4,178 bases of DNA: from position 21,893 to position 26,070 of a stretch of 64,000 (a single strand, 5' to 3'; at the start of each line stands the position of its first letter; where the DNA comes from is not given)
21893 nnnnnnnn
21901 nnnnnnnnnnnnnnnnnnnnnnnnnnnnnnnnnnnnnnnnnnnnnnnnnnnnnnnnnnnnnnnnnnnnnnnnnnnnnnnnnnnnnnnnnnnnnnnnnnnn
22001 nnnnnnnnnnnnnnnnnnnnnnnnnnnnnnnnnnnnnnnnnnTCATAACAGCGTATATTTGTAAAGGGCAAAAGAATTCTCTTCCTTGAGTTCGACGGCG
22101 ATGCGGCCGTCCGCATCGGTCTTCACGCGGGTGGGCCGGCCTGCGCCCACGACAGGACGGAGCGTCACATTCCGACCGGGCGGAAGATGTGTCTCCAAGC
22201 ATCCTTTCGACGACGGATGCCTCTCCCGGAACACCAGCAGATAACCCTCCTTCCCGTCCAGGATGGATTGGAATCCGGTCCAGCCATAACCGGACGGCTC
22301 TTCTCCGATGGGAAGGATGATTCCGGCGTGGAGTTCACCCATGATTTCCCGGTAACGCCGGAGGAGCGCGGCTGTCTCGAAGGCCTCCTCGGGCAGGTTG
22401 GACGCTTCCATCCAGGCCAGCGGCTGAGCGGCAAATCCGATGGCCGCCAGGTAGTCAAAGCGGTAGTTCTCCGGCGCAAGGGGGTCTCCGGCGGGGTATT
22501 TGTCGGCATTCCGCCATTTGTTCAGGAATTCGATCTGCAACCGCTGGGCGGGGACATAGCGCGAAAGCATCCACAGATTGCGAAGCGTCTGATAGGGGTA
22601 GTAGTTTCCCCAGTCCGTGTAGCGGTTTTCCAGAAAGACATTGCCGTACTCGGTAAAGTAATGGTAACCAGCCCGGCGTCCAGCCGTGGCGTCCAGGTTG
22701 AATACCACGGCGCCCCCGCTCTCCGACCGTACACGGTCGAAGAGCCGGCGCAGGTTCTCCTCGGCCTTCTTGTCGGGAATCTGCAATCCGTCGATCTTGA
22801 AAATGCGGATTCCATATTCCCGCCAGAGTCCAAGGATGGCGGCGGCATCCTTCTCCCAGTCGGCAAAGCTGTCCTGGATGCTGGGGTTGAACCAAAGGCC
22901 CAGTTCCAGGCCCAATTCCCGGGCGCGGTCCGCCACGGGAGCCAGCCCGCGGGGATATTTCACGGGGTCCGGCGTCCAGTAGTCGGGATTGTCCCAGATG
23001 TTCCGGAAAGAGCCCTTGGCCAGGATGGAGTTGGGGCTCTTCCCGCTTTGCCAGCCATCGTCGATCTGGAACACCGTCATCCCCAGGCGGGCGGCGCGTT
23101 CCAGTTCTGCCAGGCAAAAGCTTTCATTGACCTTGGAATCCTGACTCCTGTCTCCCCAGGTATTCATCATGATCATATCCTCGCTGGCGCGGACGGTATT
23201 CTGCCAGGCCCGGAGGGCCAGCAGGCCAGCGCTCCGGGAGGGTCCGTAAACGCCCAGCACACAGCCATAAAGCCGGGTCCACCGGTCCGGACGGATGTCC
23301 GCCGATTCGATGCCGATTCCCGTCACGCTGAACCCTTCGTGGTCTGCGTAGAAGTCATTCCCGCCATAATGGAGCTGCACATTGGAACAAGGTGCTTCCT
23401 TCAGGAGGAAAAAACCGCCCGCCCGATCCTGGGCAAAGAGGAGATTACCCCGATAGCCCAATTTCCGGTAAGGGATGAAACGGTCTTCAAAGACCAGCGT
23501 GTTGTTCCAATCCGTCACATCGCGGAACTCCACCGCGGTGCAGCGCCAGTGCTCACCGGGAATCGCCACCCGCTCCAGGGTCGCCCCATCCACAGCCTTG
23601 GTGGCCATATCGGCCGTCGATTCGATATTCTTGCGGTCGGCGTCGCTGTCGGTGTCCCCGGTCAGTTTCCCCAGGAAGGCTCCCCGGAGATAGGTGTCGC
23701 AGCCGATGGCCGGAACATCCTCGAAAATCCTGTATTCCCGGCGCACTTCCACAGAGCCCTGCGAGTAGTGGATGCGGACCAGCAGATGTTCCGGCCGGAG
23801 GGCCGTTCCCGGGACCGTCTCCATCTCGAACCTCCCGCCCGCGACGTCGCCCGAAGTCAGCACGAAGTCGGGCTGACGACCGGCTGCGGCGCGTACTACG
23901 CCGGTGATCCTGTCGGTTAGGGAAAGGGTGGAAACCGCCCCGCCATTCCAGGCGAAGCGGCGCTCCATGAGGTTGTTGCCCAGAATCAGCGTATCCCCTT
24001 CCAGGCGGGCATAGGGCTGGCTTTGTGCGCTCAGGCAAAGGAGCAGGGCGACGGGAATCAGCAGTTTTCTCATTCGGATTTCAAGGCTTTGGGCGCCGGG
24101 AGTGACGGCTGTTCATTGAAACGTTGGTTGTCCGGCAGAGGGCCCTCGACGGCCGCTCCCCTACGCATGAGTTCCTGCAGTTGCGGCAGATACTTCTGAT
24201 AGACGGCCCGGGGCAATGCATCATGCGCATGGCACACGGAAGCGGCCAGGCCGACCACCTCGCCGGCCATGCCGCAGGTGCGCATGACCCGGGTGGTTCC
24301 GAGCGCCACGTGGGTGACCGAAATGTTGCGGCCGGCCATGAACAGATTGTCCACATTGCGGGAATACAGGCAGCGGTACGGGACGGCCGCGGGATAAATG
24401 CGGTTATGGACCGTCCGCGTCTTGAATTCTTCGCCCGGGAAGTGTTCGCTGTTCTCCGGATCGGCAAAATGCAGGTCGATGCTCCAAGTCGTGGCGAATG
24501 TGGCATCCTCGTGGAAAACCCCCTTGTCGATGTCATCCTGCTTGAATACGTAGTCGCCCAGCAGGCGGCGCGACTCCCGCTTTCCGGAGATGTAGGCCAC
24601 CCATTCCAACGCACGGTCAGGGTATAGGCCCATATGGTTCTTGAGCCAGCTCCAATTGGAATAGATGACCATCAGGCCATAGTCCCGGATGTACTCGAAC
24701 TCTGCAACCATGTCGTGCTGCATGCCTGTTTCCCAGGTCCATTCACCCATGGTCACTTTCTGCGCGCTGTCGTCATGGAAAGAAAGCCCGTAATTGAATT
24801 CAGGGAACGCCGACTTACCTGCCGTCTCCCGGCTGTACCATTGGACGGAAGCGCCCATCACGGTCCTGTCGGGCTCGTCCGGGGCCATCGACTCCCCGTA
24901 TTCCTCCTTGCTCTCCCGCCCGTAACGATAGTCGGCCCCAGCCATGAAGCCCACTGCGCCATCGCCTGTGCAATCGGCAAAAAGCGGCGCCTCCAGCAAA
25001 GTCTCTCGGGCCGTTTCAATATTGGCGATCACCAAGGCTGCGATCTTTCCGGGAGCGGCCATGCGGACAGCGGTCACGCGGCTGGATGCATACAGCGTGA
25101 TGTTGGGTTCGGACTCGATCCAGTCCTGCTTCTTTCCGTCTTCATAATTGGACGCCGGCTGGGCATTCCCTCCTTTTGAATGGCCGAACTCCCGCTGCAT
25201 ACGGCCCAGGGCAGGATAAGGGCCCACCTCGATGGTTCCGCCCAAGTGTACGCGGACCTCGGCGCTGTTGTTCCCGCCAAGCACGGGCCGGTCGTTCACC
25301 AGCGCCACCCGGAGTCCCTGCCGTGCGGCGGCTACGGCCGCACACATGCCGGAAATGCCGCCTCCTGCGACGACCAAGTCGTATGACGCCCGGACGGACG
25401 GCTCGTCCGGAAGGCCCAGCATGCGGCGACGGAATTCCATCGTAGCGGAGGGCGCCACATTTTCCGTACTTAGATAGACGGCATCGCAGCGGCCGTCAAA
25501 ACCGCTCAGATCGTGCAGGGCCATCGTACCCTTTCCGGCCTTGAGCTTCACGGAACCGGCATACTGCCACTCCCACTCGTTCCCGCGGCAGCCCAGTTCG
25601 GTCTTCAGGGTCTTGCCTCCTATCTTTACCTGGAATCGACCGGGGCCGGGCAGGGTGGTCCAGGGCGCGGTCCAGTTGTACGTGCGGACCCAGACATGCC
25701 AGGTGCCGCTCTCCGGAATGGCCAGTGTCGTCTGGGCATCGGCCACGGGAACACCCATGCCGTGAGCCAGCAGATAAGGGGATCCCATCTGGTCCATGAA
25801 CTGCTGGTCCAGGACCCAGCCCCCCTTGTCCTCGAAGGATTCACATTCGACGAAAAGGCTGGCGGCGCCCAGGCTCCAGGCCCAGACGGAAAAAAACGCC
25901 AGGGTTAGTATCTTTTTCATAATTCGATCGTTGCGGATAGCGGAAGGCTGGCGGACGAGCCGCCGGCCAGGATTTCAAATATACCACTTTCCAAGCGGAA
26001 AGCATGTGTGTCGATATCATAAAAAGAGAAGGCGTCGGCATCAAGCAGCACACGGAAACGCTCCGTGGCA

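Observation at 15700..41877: PUL2: a locus of unknown substrate built around two DUF4832-like glycanases, possibly for a GlcA/Glc/Gal microbial exopolysaccharide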

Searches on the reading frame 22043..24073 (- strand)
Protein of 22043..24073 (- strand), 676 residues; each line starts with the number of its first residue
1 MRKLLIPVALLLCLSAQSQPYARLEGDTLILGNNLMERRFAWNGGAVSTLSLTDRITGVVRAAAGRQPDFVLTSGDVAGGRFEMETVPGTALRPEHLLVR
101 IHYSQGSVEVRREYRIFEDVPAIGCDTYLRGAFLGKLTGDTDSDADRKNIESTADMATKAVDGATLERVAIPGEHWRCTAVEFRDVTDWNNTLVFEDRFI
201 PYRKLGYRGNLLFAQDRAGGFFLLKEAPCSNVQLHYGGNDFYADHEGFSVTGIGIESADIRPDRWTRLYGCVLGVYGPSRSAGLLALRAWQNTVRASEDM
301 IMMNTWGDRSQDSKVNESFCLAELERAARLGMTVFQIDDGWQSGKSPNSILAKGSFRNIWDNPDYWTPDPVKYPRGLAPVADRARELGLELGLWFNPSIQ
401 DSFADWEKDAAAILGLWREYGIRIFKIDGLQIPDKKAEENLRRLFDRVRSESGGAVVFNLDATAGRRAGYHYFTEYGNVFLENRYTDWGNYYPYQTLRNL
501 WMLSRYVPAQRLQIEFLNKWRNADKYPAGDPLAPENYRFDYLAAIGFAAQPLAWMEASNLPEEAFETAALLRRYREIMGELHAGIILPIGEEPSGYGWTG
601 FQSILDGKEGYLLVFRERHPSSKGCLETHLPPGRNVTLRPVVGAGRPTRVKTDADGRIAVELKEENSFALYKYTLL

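Call 4: search_protein_families(library=pfam, proteins=[window:22043-24073:-])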
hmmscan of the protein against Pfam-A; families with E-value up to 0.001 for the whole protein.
window:22043-24073:- (676 aa): 1 family
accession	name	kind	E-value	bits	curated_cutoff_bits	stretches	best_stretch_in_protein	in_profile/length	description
PF02065.24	Melibiase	-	2.4e-07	30.5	27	1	292-399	34-128/347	Melibiase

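Call 7: search_protein_families(library=pfam, proteins=[window:22043-24073:-], max_evalue=10)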
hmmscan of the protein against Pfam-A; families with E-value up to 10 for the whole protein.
window:22043-24073:- (676 aa): 3 families
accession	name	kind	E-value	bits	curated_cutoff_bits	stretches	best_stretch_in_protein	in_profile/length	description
PF02065.24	Melibiase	-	2.4e-07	30.5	27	1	292-399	34-128/347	Melibiase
PF15210.11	SFTA2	-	0.11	12.8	27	1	623-639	31-47/59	Surfactant-associated protein 2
PF18664.7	CdiA_C_tRNase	-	0.13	13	26.5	1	53-87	11-46/116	CdiA C-terminal tRNase domain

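Call 13: search_protein_families(library=ncbifam, proteins=[window:22043-24073:-], max_evalue=0.01)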
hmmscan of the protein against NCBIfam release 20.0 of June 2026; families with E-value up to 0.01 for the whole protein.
window:22043-24073:- (676 aa): 1 family
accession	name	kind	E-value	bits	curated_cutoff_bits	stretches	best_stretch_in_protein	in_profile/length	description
NF053652.1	BtArabpyrBAD1528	equivalog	0.00016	19.8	1100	1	312-399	327-403/730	beta-L-arabinopyranosidase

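Call 29: search_solved_structures(query=window:22043-24073:-, max_evalue=0.01)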
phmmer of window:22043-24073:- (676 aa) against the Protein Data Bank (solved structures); distinct sequences matched with E-value up to 0.01: 15.
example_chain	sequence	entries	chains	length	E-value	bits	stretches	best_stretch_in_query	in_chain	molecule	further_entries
2xn0_A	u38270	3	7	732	5.2e-05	24.8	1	301-399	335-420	ALPHA-GALACTOSIDASE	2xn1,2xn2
6lcj_A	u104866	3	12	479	9.6e-05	24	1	312-399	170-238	Alpha-galactosidase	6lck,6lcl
4fnq_A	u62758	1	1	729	0.00036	22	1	287-399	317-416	Alpha-galactosidase AgaB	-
3mi6_A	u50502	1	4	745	0.0005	21.6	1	298-401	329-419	Alpha-galactosidase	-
6jhp_A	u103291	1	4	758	0.0011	20.5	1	324-388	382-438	Alpha-galactosidase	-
4fnr_A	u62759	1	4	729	0.0013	20.2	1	287-399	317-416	Alpha-galactosidase AgaA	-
2ypf_A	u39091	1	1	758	0.0013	20.2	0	40-88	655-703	AVRBS3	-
9jo8_A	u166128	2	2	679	0.0021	19.5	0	40-99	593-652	TALE repeat protein targeting mitochondiral ND1-L gene. | TALE repeat protein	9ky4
4fnp_A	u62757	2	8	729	0.0041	18.5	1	287-399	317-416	Alpha-galactosidase AgaA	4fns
4fnu_A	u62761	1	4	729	0.0041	18.5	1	287-399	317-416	Alpha-galactosidase AgaA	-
4fnt_A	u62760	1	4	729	0.0041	18.5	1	287-399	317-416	Alpha-galactosidase AgaA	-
8k1a_A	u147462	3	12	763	0.0046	18.4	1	292-399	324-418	Alpha-galactosidase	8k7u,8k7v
3ugm_A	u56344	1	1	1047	0.0063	17.9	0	40-88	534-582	TAL effector AvrBs3/PthA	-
4osk_A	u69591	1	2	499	0.0076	17.7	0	40-88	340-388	Hax3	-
3v6p_A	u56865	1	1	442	0.0078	17.6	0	40-88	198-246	dHax3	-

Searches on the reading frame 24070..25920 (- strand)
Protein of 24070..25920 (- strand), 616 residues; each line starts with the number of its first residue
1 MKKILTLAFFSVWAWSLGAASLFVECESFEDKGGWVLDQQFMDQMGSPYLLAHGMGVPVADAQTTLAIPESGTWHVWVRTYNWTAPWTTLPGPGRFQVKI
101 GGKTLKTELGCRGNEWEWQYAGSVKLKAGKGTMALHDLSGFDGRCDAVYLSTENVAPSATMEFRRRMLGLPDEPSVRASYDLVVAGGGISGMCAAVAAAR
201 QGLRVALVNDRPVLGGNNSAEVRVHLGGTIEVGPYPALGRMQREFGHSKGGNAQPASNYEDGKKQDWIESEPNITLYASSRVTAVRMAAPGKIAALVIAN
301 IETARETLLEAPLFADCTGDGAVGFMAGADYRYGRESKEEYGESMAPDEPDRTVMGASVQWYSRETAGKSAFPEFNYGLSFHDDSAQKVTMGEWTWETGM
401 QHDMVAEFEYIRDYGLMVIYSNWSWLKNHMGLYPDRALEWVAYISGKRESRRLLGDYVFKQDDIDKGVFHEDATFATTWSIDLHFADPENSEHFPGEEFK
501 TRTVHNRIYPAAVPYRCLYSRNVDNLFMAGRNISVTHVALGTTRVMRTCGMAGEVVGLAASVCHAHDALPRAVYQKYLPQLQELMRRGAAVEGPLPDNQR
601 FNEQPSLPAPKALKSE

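Call 4: search_protein_families(library=pfam, proteins=[window:24070-25920:-])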
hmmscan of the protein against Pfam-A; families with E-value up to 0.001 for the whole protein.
window:24070-25920:- (616 aa): 5 families
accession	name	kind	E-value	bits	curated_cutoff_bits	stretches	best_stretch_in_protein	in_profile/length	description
PF12831.13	FAD_oxidored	-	1.3e-65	222.8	27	1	181-583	1-414/416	FAD dependent oxidoreductase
PF00890.30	FAD_binding_2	-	5.5e-07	29.6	20.4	1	181-217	1-37/414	FAD binding domain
PF13450.12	NAD_binding_8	-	1.3e-06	29.1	21.9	1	184-223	1-40/68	NAD(P)-binding Rossmann-like domain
PF01266.30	DAO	-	8e-06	26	27.9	1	181-221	1-42/353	FAD dependent oxidoreductase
PF01134.28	GIDA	-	0.00047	19.8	22.1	0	181-209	1-29/391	Glucose inhibited division protein A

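Call 13: search_protein_families(library=ncbifam, proteins=[window:24070-25920:-], max_evalue=0.01)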
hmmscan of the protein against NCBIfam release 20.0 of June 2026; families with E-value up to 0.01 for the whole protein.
window:24070-25920:- (616 aa): 61 families (the best 25 are shown)
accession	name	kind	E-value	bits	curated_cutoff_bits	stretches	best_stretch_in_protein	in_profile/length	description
TIGR03467.1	HpnE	equivalog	2.5e-07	30.4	283.05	1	183-240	2-59/430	hydroxysqualene dehydroxylase HpnE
NF009478.0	PRK12844.1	equivalog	1.4e-06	26.9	789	1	177-218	6-47/559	3-ketosteroid-delta-1-dehydrogenase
NF004991.0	PRK06370.1-3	subfamily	2.6e-06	26.2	620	1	173-217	29-72/509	FAD-containing oxidoreductase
TIGR03140.1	AhpF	equivalog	2.7e-06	26.2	502.9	1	176-217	209-248/515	alkyl hydroperoxide reductase subunit F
NF006130.0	PRK08274.1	equivalog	2.8e-06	26.4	369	1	178-218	4-46/467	FAD-dependent tricarballylate dehydrogenase TcuA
TIGR01372.1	soxA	subfamily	3.4e-06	25.1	1164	1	177-221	166-210/996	sarcosine oxidase subunit alpha family protein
NF004789.0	PRK06134.1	subfamily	4.4e-06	25.5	747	1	177-218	10-51/581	FAD-dependent oxidoreductase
NF005064.0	PRK06481.1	equivalog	5.4e-06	25.4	542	1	174-219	56-101/506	flavocytochrome c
NF003585.0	PRK05249.1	equivalog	5.9e-06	25.2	465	1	178-218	5-45/464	Si-specific NAD(P)(+) transhydrogenase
NF003725.0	PRK05329.2-4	equivalog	7.9e-06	25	345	1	178-210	7-39/429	glycerol-3-phosphate dehydrogenase subunit GlpB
NF005882.1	PRK07843.1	equivalog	8.4e-06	24.5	788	1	180-219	2-41/547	3-oxosteroid 1-dehydrogenase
NF009476.0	PRK12839.1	equivalog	9.2e-06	24.1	940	1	175-218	4-47/572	FAD-dependent oxidoreductase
NF005511.0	PRK07121.1-4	equivalog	9.5e-06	24.3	466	1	171-219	12-59/553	FAD-binding protein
NF041891.1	hdrA_Methbact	equivalog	1.6e-05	23.4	1300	1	181-217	135-171/762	ferredoxin:CoB-CoM heterodisulfide reductase subunit HdrA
NF005691.0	PRK07494.1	equivalog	1.8e-05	23.5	459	1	178-212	7-41/404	UbiH/UbiF family hydroxylase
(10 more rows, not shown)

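Call 28: search_solved_structures(query=window:24070-25920:-, max_evalue=0.01)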
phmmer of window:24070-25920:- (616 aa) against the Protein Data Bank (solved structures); distinct sequences matched with E-value up to 0.01: 24.
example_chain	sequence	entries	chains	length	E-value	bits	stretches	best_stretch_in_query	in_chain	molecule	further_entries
7e7h_A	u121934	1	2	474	0.00045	21.9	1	175-229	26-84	Amino_oxidase domain-containing protein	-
1bhy_A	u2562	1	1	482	0.00085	21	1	176-216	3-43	P64K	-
1ojt_A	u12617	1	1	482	0.00094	20.9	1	176-216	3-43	SURFACE PROTEIN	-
7u6l_A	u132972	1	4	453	0.00096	20.8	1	178-229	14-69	Amine oxidase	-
5u25_A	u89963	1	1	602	0.0015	20.2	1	177-216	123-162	Dihydrolipoamide dehydrogenase (E3 component of pyruvate and 2-oxoglutarate dehydrogenase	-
9n4y_a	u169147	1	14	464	0.0018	19.9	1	179-218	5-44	Soluble pyridine nucleotide transhydrogenase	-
2b7r_A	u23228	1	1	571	0.0053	18.4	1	174-218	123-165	Fumarate reductase flavoprotein subunit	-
1e39_A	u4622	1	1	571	0.0053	18.4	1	174-218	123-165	FUMARATE REDUCTASE FLAVOPROTEIN SUBUNIT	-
1kss_A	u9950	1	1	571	0.0053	18.4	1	174-218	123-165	flavocytochrome c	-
1jrz_A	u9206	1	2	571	0.0053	18.4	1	174-218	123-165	FLAVOCYTOCHROME C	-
1jrx_A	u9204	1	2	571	0.0053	18.4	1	174-218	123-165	FLAVOCYTOCHROME C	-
1jry_A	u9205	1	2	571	0.0053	18.4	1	174-218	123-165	FLAVOCYTOCHROME C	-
2b7s_A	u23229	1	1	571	0.0053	18.4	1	174-218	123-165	Fumarate reductase flavoprotein subunit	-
1qjd_A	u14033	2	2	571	0.0053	18.4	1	174-218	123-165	FLAVOCYTOCHROME C3 | Fumarate reductase flavoprotein subunit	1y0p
1ksu_A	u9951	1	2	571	0.0053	18.4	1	174-218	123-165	flavocytochrome c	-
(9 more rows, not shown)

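Call 41: find_homologous_proteins(query=window:24070-25920:-)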
Query window:24070-25920:- (616 aa): 8000 proteins with E <= 0.001 among 8000 candidates; the best 120 are listed.
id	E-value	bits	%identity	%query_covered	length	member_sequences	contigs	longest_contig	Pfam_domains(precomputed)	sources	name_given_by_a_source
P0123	0.0e+0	1156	79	100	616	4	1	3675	PF01266.31,PF13450.13,PF00890.31,PF12831.14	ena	-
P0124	0.0e+0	1101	75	100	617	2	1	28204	PF01266.31,PF13450.13,PF00890.31,PF01134.29,PF12831.14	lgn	-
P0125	0.0e+0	1099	76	97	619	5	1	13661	PF01266.31,PF13450.13,PF00890.31,PF07992.21,PF01134.29,PF12831.14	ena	-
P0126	0.0e+0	1097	75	100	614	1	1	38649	PF01266.31,PF13450.13,PF00890.31,PF12831.14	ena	-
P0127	0.0e+0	1091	74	100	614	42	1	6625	PF01266.31,PF13450.13,PF00890.31,PF12831.14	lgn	-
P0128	0.0e+0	1091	76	97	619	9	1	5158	PF01266.31,PF13450.13,PF00890.31,PF12831.14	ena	-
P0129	0.0e+0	1088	58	81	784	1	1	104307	PF13450.13,PF00890.31,PF01134.29,PF12831.14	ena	-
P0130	0.0e+0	1084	75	100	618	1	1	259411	PF01266.31,PF13450.13,PF00890.31,PF12831.14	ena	-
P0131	0.0e+0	1083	74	100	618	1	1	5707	PF01266.31,PF13450.13,PF00890.31,PF12831.14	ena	-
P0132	0.0e+0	1081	74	100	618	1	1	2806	PF01266.31,PF13450.13,PF00890.31,PF12831.14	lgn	-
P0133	0.0e+0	1080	74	100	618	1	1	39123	PF01266.31,PF13450.13,PF00890.31,PF12831.14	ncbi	-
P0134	0.0e+0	1080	74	100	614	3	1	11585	PF01266.31,PF13450.13,PF00890.31,PF07992.21,PF01134.29,PF12831.14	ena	-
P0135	0.0e+0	1080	74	100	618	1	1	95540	PF01266.31,PF13450.13,PF00890.31,PF12831.14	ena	-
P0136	0.0e+0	1079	74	100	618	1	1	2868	PF01266.31,PF13450.13,PF00890.31,PF12831.14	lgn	-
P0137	0.0e+0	1078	74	100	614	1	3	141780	PF01266.31,PF13450.13,PF00890.31,PF07992.21,PF01134.29,PF12831.14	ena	-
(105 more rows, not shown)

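Call 43: search_solved_structures(query=A2, max_evalue=0.01)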
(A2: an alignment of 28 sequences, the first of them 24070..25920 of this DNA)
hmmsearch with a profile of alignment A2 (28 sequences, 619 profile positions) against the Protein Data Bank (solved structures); distinct sequences matched with E-value up to 0.01: 67 (the best 60 are shown).
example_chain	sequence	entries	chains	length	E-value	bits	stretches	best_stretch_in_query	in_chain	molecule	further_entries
3cty_A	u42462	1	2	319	1.2e-06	30.3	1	177-222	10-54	Thioredoxin reductase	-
9n4y_a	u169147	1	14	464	1.4e-06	30.1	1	182-222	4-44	Soluble pyridine nucleotide transhydrogenase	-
1jrz_A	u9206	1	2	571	1.5e-06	30.1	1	172-222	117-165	FLAVOCYTOCHROME C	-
2b7r_A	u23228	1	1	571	1.5e-06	30.1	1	172-222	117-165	Fumarate reductase flavoprotein subunit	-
1kss_A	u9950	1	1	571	1.5e-06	30.1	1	172-222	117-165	flavocytochrome c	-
1jry_A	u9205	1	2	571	1.5e-06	30.1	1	172-222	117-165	FLAVOCYTOCHROME C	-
1e39_A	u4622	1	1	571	1.5e-06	30.1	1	172-222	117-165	FUMARATE REDUCTASE FLAVOPROTEIN SUBUNIT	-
2b7s_A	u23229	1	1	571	1.5e-06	30.1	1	172-222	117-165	Fumarate reductase flavoprotein subunit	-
1jrx_A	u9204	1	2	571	1.5e-06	30.1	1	172-222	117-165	FLAVOCYTOCHROME C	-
1qjd_A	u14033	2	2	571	1.5e-06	30.1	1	172-222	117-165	FLAVOCYTOCHROME C3 | Fumarate reductase flavoprotein subunit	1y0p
1lj1_A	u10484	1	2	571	1.5e-06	30.1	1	172-222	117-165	flavocytochrome c3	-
1ksu_A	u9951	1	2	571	1.5e-06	30.1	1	172-222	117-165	flavocytochrome c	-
1m64_A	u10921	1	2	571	1.5e-06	30.1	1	172-222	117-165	flavocytochrome c3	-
1p2e_A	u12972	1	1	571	1.5e-06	30.1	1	172-222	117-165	flavocytochrome c3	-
1p2h_A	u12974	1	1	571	1.5e-06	30.1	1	172-222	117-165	flavocytochrome c3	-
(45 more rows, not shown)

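Call 50: predict_structure(alignment_id=A2)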
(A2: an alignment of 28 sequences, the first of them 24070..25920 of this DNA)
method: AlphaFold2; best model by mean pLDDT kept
length: 616 residues; sequences in the alignment: 28
mean_pLDDT: 59.6   pTM: 0.64
mean pLDDT of the five models: 59.6, 58.6, 55.7, 53.4, 52.2
residues with pLDDT >= 90: 71; 70-90: 181; 50-70: 111; < 50: 253
segments of 3 or more residues with pLDDT < 50: 15-17, 37-56, 212-260, 330-347, 349-359, 389-406, 443-491, 493-522, 524-551, 594-616
pLDDT, mean of each block of 10 residues (from residue 1): 64 56 80 52 40 50 88 93 70 87 92 84 95 87 80 87 82 89 76 77 86 37 30 26 28 34 61 81 79 83 83 71 58 40 40 44 72 72 61 36 47 68 82 75 42 25 25 25 37 42 30 30 40 31 33 66 82 70 69 43 38 37
secondary structure, 60 per line:
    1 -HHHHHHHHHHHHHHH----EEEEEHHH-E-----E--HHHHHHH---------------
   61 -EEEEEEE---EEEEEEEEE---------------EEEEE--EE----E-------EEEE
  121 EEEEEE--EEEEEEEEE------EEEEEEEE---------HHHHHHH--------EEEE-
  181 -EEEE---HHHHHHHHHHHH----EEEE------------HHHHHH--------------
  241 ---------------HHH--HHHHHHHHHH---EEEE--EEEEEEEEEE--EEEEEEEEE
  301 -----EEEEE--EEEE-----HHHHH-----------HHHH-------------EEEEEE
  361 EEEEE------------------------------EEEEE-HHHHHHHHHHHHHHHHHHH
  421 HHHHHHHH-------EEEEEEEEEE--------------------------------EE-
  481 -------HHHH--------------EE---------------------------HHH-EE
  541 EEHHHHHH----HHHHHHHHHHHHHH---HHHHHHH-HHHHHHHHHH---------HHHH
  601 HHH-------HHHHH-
elements in order: H2-16 E21-25 H39-45 E62-68 E72-80 E96-100 E117-126 E129-137 E144-151 H161-167 E176-179 E182-185 H189-200 E205-208 H221-226 H261-270 E274-277 E280-289 E292-300 E306-310 E313-316 H322-326 H338-341 E355-365 E396-400 H402-428 E436-445 H488-491 E539-542 H543-548 H553-566 H570-576 H578-587 H597-603 H611-615

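Call 70: fold_search(model_id=the predicted structure, library=pdb)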
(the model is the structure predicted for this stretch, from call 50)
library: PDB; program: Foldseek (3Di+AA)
matches with E <= 10: 1925; with E <= 0.001: 229
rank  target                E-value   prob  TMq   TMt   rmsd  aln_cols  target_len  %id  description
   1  3oz2                  4.1e-07  1.00  0.22  0.31  11.5       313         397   15  Crystal structure of a geranylgeranyl bacteriochlorophyll reductase-like (Ta0516) from Thermoplasma acidophilum at 1.60  (released 2010-10-27)
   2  2cdo_C                7.6e-07  1.00  0.15  0.58   7.8       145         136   23  structure of agarase carbohydrate binding module in complex with neoagarohexaose (released 2006-02-16)
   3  2cdo_B                1.2e-06  1.00  0.15  0.58   7.8       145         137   22  structure of agarase carbohydrate binding module in complex with neoagarohexaose (released 2006-02-16)
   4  2cdp_B                2.1e-06  1.00  0.15  0.60   6.3       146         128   20  Structure of a CBM6 in complex with neoagarohexaose (released 2006-02-08)
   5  2cdp_D                4.9e-06  1.00  0.15  0.59   7.7       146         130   20  Structure of a CBM6 in complex with neoagarohexaose (released 2006-02-08)
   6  2cdp_A                5.4e-06  1.00  0.15  0.60   7.6       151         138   21  Structure of a CBM6 in complex with neoagarohexaose (released 2006-02-08)
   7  6b58_C                5.4e-06  1.00  0.16  0.18   9.8       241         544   14  FrdA-SdhE assembly intermediate (released 2018-01-24)
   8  8urd_C                5.8e-06  1.00  0.18  0.27  10.1       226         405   14  Bacillus niacini flavin monooxygenase with bound (2,6)DHP (released 2024-09-18)
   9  3zm8_A                5.8e-06  1.00  0.15  0.21  22.8       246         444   12  Crystal structure of Podospora anserina GH26-CBM35 beta-(1,4)- mannanase (released 2013-04-17)
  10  2cdo_A                7.2e-06  1.00  0.15  0.58   7.8       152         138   22  structure of agarase carbohydrate binding module in complex with neoagarohexaose (released 2006-02-16)
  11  2cdp_C                7.6e-06  1.00  0.14  0.59   6.3       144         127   19  Structure of a CBM6 in complex with neoagarohexaose (released 2006-02-08)
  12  4opl                  1.4e-05  1.00  0.20  0.27   6.6       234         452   12  Constructing tailored isoprenoid products by structure-guided modification of geranylgeranyl reductase. (released 2014-07-09)
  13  3atq                  1.5e-05  1.00  0.20  0.26   7.1       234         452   11  Geranylgeranyl Reductase (GGR) from Sulfolobus acidocaldarius (released 2011-05-04)
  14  4opt                  1.6e-05  1.00  0.20  0.27   6.5       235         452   14  Constructing tailored isoprenoid products by structure-guided modification of geranylgeranyl reductase (released 2014-07-09)
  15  3e1t                  1.9e-05  1.00  0.17  0.24   9.6       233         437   16  Structure and action of the myxobacterial chondrochloren halogenase CndH, a new variant of FAD-dependent halogenases (released 2009-02-24)
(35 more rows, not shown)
